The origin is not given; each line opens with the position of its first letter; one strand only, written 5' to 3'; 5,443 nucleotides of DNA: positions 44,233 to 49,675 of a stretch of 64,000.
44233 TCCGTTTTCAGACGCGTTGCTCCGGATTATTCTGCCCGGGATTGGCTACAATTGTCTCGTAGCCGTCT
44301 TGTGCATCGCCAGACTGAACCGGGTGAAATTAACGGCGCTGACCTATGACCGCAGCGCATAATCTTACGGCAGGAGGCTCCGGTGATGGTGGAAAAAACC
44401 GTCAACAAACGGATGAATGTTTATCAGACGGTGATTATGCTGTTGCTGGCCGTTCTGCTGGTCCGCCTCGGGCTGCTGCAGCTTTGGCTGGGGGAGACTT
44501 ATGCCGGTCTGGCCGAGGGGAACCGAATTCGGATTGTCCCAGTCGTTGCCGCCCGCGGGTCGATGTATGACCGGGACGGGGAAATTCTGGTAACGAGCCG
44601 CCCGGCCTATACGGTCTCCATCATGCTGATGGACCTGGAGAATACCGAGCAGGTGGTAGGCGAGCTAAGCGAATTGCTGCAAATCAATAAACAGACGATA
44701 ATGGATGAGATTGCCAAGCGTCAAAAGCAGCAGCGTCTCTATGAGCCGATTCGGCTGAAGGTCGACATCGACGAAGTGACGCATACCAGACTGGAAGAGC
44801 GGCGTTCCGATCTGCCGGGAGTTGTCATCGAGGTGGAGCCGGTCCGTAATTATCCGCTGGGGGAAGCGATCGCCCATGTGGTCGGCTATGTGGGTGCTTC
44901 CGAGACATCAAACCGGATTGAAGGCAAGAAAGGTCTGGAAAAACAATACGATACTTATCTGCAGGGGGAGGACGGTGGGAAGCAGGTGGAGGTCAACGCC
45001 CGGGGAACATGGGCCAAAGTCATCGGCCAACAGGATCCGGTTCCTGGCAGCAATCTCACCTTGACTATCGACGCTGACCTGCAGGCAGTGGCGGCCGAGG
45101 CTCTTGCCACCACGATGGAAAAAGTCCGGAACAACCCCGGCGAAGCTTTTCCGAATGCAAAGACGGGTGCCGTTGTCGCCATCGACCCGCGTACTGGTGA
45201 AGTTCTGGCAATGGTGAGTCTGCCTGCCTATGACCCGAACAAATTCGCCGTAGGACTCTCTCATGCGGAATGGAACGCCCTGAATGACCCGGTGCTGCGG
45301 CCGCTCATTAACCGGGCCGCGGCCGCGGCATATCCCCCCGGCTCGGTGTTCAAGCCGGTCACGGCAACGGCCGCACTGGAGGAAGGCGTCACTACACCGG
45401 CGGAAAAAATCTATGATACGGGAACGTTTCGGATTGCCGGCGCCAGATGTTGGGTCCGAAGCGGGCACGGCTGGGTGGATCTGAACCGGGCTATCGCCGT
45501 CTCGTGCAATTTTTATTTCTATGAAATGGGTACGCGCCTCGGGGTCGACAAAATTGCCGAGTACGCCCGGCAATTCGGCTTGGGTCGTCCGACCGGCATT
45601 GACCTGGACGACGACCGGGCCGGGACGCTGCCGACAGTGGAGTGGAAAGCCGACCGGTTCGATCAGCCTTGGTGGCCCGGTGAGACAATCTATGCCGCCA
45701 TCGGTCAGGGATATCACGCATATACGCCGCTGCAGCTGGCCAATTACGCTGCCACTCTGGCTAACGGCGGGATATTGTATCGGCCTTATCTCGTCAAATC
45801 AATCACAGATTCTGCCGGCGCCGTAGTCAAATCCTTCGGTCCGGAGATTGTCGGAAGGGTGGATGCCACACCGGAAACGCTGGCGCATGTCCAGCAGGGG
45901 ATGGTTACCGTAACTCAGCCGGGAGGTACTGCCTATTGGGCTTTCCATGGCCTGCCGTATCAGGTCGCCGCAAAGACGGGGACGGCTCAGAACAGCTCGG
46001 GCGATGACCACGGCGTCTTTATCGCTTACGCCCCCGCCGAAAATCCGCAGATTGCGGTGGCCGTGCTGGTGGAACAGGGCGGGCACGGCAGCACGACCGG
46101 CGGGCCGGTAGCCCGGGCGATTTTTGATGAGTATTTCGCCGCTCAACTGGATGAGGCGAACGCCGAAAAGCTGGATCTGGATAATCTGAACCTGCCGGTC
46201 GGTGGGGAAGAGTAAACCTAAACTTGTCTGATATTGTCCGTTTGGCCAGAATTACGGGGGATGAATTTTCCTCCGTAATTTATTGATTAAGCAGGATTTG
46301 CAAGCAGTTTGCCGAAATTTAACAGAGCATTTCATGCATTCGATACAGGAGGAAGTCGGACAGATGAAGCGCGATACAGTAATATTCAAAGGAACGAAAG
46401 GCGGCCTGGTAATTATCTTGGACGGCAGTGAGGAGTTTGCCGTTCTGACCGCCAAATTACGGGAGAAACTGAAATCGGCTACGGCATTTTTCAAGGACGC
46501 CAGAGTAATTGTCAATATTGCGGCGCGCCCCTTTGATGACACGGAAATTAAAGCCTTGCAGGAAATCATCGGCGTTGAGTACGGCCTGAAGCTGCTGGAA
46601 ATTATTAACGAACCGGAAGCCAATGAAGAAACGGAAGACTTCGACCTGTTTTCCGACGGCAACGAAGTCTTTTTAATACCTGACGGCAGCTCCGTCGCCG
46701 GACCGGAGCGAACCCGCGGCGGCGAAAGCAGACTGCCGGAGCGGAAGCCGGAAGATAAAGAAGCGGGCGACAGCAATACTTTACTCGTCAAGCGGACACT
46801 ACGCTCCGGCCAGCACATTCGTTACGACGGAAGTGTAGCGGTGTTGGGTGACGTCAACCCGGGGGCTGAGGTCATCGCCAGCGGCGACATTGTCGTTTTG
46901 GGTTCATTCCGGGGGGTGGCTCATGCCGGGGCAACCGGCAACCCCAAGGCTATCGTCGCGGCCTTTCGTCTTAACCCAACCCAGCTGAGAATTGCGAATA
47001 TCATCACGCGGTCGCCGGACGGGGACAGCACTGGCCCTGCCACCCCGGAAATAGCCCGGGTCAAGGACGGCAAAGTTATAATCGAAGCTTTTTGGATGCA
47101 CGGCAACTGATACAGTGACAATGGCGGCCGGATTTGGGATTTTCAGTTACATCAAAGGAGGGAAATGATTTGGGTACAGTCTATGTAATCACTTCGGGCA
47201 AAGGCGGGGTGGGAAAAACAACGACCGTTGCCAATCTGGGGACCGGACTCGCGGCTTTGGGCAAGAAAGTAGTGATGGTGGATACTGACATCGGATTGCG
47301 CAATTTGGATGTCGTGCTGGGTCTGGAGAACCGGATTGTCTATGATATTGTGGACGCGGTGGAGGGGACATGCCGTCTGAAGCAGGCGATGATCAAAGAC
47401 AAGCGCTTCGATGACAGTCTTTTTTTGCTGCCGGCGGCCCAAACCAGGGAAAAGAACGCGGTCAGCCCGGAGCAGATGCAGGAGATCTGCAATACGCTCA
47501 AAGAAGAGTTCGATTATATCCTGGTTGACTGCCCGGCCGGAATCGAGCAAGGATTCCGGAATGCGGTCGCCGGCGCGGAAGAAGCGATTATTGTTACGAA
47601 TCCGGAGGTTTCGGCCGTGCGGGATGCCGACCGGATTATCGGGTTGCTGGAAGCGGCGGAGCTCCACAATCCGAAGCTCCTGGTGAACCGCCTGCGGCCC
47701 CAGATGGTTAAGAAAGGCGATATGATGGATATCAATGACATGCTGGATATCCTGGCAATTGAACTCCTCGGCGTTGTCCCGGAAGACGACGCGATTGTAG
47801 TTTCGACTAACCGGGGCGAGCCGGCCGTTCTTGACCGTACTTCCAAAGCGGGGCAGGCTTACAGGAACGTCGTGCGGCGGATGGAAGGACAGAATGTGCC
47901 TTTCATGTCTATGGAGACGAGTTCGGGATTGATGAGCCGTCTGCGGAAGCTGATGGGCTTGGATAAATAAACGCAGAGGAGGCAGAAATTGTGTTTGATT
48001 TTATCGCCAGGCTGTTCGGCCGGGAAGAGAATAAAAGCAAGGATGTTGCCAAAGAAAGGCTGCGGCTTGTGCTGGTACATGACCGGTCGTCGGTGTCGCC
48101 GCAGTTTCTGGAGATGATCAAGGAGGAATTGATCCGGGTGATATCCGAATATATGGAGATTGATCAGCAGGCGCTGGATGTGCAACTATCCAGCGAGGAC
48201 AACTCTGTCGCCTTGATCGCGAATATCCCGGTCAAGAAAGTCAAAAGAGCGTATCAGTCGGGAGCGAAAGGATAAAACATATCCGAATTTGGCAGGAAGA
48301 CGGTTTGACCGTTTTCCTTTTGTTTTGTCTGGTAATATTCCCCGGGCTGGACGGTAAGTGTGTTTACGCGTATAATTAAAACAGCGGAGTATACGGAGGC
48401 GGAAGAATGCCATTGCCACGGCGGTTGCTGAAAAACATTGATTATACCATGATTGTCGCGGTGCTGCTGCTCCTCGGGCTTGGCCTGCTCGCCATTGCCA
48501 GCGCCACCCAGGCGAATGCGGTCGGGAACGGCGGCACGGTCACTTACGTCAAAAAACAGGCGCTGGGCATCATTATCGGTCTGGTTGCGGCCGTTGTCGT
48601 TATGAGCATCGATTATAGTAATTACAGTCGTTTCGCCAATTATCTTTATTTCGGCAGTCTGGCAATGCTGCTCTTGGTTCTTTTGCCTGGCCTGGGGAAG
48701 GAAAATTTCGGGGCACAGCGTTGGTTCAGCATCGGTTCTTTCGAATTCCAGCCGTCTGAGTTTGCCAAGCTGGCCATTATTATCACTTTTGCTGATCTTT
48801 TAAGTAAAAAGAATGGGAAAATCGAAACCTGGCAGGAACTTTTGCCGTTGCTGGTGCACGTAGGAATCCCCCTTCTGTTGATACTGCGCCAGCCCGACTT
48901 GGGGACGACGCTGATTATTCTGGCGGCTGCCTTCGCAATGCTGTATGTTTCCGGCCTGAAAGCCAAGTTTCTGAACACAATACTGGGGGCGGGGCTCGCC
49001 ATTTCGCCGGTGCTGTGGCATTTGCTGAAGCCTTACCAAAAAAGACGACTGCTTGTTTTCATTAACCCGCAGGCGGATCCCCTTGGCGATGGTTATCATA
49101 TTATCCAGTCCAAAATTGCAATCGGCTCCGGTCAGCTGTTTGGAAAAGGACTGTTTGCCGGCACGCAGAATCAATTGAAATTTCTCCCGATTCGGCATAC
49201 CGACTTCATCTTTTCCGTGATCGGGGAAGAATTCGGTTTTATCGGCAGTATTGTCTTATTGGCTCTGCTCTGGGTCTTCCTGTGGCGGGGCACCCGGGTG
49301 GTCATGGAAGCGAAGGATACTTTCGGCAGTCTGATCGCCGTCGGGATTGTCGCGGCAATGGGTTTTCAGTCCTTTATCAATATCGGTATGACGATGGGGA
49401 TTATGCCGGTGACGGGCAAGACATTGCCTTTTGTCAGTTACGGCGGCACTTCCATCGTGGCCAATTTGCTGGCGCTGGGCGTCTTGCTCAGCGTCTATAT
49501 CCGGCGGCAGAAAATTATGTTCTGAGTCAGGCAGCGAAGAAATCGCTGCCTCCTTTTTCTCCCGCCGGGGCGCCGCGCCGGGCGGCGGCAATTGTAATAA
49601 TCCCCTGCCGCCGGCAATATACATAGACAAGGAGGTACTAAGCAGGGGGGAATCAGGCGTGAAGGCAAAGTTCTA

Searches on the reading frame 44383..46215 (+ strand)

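Call 15: search_protein_families(library=ncbifam, max_evalue=1e-10, proteins=[window:44383-46215:+])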
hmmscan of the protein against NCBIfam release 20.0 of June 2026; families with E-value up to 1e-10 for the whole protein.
window:44383-46215:+ (610 aa): 18 families
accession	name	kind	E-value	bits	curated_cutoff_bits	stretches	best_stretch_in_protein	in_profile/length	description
TIGR03423.1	pbp2_mrdA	equivalog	1.6e-197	657.7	455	1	10-586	2-592/593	penicillin-binding protein 2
NF008061.0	PRK10795.1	equivalog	1.6e-111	373.9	962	1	9-585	20-613/634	peptidoglycan DD-transpeptidase MrdA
TIGR02214.1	spoVD_pbp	equivalog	2.7e-93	313.4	688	1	17-586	8-552/636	stage V sporulation protein D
NF051842.1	PBP4_5_Efaec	equivalog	7.9e-52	176.5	700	1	43-568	150-650/668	penicillin-binding protein PBP4(5)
NF053573.1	PBP2_PenA_Neis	exception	7.5e-50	170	1105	1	6-589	23-561/572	peptidoglycan D,D-transpeptidase PBP2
NF038278.1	strep_PBP2B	exception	4.5e-46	157.6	975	1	181-585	263-675/678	penicillin-binding protein PBP2B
NF011685.0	PRK15105.1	subfamily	3e-45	154.9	737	1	7-595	20-564/588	peptidoglycan glycosyltransferase FtsI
NF038271.1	strep_PBP2X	exception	6.3e-32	110.6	1050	1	44-565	59-592/750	penicillin-binding protein PBP2X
NF000237.1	MECA_PBP2A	equivalog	2.1e-30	105.6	750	1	41-563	134-633/668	PBP2a family beta-lactam-resistant peptidoglycan transpeptidase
NF000406.1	MECB_PBP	exception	1.7e-28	99.5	1450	1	41-477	133-561/674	PBP2a family beta-lactam-resistant peptidoglycan transpeptidase MecB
TIGR02074.1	PBP_1a_fam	subfamily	1.1e-26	93.8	508.75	1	222-586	223-530/535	PBP1A family penicillin-binding protein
NF000409.1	MECA_pure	exception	8.4e-26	90.6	1490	1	42-564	135-634/668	PBP2a family beta-lactam-resistant peptidoglycan transpeptidase MecA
NF000407.1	MECC_PBP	exception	3.8e-25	88.2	1500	1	41-407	131-492/665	PBP2a family beta-lactam-resistant peptidoglycan transpeptidase MecC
NF033378.1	MECD_PBP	exception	1.4e-24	86.4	1450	1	41-408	136-499/678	PBP2a family beta-lactam-resistant peptidoglycan transpeptidase MecD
NF000410.1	MECA1_pure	exception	3.4e-22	78.4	1480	1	42-563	134-631/666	PBP2a family beta-lactam-resistant peptidoglycan transpeptidase MecA1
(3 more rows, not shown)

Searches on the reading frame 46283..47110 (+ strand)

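Call 15: search_protein_families(library=ncbifam, max_evalue=1e-10, proteins=[window:46283-47110:+])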
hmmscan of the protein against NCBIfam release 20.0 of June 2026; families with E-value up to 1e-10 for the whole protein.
window:46283-47110:+ (275 aa): 7 families
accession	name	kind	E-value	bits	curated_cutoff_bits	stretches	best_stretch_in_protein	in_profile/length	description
NF001775.0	PRK00513.1-6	equivalog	1e-45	155.9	292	1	165-270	100-204/210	septum site-determining protein MinC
NF001778.0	PRK00513.2-4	equivalog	7.4e-39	133.7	315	1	155-266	142-252/266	septum site-determining protein MinC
TIGR01222.1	minC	equivalog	2.3e-37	128.9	95.25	1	35-270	4-226/226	septum site-determining protein MinC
NF001772.0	PRK00513.1-3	equivalog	5.4e-29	101.4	271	1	161-247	97-185/226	septum site-determining protein MinC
NF001779.0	PRK00513.2-5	equivalog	1.4e-28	100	486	1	162-267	135-239/250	septum site-determining protein MinC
NF010598.0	PRK13992.1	equivalog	3.5e-27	95.2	183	1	162-270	94-198/205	septum site-determining protein MinC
NF001819.0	PRK00556.1-3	equivalog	8.9e-12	44.9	273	1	145-212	71-141/197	septum site-determining protein MinC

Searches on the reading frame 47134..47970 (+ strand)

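Call 15: search_protein_families(library=ncbifam, max_evalue=1e-10, proteins=[window:47134-47970:+])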
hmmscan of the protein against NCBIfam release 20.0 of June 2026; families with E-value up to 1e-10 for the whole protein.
window:47134-47970:+ (278 aa): 10 families
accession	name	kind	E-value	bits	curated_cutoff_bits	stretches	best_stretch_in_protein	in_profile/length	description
TIGR01968.1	minD_bact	equivalog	8.5e-122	405.5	212.9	1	15-273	2-260/261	septum site-determining protein MinD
NF008079.0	PRK10818.1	equivalog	1.1e-80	270.9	508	1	15-269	3-266/270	septum site-determining protein MinD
TIGR01969.1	minD_arch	subfamily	2.8e-49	167.6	201.75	1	17-258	3-238/251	cell division ATPase MinD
NF041136.1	MrpORP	equivalog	6.8e-16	58.5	450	0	15-68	6-59/365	iron-sulfur cluster carrier protein MrpORP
TIGR03815.1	CpaE_hom_Actino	equivalog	4.2e-15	55.7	154.45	1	9-249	106-339/340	septum site-determining protein Ssd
TIGR03371.1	cellulose_yhjQ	equivalog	6.2e-15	55.3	157.85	1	18-232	5-222/246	cellulose biosynthesis protein BcsQ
NF041546.1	ParA_partition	equivalog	1.1e-14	54.5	180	0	18-52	3-37/203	ParA family partition ATPase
TIGR01007.1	eps_fam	subfamily_domain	1.3e-12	47.7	108.05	1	16-134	19-136/204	polysaccharide biosynthesis tyrosine autokinase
NF047398.1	AAA_KGGVGR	domain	3.3e-12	47.1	90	0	16-139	4-155/190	KGGVGR-motif variant AAA ATPase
NF008669.0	PRK11670.1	equivalog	3.3e-11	42.7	348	0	16-178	109-270/369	iron-sulfur cluster carrier protein ApbC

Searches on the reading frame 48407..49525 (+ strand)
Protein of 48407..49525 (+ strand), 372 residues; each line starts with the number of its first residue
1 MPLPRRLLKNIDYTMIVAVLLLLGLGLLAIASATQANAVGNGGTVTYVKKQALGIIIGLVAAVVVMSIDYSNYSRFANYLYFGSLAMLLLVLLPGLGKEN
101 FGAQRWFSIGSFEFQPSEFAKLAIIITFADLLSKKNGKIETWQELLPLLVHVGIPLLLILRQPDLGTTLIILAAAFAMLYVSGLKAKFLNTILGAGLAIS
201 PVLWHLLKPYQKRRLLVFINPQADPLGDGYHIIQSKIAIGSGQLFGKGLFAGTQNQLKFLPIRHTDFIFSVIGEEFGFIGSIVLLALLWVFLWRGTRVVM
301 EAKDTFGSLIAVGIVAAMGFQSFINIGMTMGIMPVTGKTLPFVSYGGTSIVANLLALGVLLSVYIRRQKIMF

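Call 15: search_protein_families(library=ncbifam, max_evalue=1e-10, proteins=[window:48407-49525:+])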
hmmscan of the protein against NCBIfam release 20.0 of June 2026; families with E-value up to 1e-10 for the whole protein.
window:48407-49525:+ (372 aa): 6 families
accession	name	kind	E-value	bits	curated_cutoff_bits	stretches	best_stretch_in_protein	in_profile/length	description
TIGR02210.1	rodA_shape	equivalog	2.7e-120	401.8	336.7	1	12-368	1-357/357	rod shape-determining protein RodA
TIGR02614.1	ftsW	equivalog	4.7e-101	338.4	337.5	1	12-364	1-354/357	putative lipid II flippase FtsW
TIGR02615.1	spoVE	exception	1.6e-94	317.3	448.8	1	12-363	1-352/354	stage V sporulation protein E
NF008060.0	PRK10794.1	equivalog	1.2e-80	271.3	590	1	10-368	15-364/370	peptidoglycan glycosyltransferase MrdB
NF037961.1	RodA_shape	subfamily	1.7e-63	215.4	150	2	197-366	234-406/415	rod shape-determining protein RodA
NF008042.0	PRK10774.1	equivalog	8.2e-63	212.8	493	1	13-363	37-388/405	cell division protein FtsW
